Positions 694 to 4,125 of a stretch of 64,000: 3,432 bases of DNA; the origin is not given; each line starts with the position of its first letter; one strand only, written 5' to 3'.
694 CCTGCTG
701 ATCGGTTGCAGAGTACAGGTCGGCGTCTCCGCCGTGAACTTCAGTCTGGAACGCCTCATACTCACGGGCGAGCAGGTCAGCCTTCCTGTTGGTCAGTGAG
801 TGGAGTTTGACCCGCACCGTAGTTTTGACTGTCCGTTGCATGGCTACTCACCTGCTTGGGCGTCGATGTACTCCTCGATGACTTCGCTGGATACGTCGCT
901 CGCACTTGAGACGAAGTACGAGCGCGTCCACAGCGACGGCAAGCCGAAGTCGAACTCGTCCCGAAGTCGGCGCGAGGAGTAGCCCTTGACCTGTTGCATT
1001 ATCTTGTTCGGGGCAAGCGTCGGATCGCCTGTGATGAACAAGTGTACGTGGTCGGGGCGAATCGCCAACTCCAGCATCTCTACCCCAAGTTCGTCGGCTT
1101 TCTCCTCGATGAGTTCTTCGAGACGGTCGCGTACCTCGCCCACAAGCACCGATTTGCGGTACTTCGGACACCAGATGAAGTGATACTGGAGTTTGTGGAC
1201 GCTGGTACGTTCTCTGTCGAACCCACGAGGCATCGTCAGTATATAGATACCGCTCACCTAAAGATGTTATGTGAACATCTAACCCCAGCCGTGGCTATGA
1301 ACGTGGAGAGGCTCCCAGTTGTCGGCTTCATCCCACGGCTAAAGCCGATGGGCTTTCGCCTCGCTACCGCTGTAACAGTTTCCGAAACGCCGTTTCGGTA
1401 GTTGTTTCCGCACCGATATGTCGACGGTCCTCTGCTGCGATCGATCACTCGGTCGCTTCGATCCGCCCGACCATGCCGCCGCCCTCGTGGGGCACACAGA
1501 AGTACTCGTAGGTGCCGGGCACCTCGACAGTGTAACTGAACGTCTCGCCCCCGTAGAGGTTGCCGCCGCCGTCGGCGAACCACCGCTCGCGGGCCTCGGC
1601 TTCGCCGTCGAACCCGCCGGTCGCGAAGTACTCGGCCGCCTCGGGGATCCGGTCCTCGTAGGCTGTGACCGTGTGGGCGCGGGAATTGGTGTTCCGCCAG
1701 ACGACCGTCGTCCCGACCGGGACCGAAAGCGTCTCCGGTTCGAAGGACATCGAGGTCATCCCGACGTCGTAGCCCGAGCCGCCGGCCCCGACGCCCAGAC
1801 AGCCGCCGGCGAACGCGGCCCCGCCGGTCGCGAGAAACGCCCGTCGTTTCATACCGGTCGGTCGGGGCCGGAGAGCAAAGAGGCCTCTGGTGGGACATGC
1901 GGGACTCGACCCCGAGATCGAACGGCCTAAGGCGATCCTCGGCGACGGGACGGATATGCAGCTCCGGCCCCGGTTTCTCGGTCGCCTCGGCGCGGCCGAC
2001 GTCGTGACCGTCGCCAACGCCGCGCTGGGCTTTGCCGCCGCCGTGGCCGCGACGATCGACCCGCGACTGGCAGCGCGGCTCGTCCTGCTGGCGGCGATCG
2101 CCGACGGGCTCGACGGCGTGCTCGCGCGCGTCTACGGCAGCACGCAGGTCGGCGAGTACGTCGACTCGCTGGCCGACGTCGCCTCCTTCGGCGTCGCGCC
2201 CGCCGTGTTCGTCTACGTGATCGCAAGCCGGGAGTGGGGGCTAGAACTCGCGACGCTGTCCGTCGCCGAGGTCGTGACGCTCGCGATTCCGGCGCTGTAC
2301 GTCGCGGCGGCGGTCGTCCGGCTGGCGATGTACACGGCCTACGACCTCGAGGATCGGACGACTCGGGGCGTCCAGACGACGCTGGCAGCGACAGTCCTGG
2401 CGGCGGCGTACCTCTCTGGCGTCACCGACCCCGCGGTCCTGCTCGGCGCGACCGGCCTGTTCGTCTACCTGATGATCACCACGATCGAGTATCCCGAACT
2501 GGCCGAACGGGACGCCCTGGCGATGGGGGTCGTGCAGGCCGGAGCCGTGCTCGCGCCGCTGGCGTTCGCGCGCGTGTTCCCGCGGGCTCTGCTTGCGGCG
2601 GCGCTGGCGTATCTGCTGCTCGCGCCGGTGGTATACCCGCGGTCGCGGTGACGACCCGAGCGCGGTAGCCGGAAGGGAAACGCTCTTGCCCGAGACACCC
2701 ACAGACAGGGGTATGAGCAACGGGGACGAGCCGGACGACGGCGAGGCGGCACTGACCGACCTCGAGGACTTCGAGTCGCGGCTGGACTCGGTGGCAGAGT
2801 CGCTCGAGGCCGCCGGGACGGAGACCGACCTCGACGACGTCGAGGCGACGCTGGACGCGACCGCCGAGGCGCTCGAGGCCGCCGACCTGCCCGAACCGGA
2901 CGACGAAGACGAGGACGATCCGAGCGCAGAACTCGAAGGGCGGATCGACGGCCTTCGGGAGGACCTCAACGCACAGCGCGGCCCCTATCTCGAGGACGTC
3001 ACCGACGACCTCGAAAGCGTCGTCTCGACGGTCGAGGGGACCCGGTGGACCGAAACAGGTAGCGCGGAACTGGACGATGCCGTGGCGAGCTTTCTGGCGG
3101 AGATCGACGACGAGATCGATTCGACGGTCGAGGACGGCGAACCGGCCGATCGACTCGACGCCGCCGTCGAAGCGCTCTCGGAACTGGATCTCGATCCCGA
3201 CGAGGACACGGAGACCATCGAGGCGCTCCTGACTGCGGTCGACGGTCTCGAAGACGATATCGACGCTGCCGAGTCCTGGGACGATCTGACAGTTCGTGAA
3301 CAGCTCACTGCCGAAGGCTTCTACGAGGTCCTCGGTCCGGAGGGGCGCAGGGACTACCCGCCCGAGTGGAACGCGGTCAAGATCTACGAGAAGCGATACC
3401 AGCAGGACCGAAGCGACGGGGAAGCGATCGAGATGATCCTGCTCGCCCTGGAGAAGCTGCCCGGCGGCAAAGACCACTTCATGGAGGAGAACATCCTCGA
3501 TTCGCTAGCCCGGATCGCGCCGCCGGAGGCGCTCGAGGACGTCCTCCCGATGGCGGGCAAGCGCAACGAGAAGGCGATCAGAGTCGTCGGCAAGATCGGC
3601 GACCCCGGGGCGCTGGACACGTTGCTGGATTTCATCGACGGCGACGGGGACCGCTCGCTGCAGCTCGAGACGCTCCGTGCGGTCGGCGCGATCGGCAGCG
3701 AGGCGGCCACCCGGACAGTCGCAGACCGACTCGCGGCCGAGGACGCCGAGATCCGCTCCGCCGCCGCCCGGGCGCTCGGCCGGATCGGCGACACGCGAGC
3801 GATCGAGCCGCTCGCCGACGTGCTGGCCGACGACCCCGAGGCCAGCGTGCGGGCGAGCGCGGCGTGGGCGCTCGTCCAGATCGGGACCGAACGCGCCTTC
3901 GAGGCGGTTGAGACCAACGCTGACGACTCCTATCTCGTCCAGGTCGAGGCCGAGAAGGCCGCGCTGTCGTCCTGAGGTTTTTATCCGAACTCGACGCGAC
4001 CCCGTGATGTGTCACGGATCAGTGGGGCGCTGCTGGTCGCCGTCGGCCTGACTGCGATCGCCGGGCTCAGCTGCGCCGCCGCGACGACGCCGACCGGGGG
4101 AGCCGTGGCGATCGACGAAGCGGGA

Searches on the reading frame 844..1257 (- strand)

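Call 75: search_protein_families(library=pfam, proteins=[window:844-1257:-], max_evalue=0.01)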
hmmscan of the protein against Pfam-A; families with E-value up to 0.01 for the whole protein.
window:844-1257:- (137 aa): 1 family
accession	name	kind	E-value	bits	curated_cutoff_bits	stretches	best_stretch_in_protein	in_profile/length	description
PF01797.21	Y1_Tnp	-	2.8e-38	131.2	23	1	19-134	1-121/121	Transposase IS200 like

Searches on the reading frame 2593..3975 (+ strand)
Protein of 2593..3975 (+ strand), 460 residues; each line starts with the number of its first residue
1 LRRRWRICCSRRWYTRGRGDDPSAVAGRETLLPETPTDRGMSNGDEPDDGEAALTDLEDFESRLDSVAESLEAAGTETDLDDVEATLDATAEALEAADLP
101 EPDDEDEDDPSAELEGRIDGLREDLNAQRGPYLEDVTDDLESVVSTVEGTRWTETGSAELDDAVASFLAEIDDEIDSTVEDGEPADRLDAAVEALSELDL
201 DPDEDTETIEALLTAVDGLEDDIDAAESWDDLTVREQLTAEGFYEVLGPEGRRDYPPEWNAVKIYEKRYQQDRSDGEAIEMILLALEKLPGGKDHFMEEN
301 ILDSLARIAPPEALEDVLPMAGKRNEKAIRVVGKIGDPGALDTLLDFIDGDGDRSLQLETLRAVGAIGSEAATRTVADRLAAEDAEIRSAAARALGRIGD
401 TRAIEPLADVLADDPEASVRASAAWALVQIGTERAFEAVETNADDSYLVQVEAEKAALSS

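Call 75: search_protein_families(library=pfam, proteins=[window:2593-3975:+], max_evalue=0.01)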
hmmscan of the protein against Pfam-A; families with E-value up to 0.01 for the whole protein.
window:2593-3975:+ (460 aa): 5 families
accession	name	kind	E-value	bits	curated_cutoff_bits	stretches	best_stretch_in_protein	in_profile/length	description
PF13646.12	HEAT_2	-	4e-33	114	27.7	3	342-427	2-87/88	HEAT repeats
PF03130.22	HEAT_PBS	-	1.6e-12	47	20.9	2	387-413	1-27/27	PBS lyase HEAT-like repeat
PF02985.28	HEAT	-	3.9e-07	30.2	23.5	1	411-431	8-28/31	HEAT repeat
PF00514.29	Arm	-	2.4e-05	24.7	20.6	0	402-428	12-37/41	Armadillo/beta-catenin-like repeat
PF13513.12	HEAT_EZ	-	0.00058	20.8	27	0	402-430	28-55/55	HEAT-like repeat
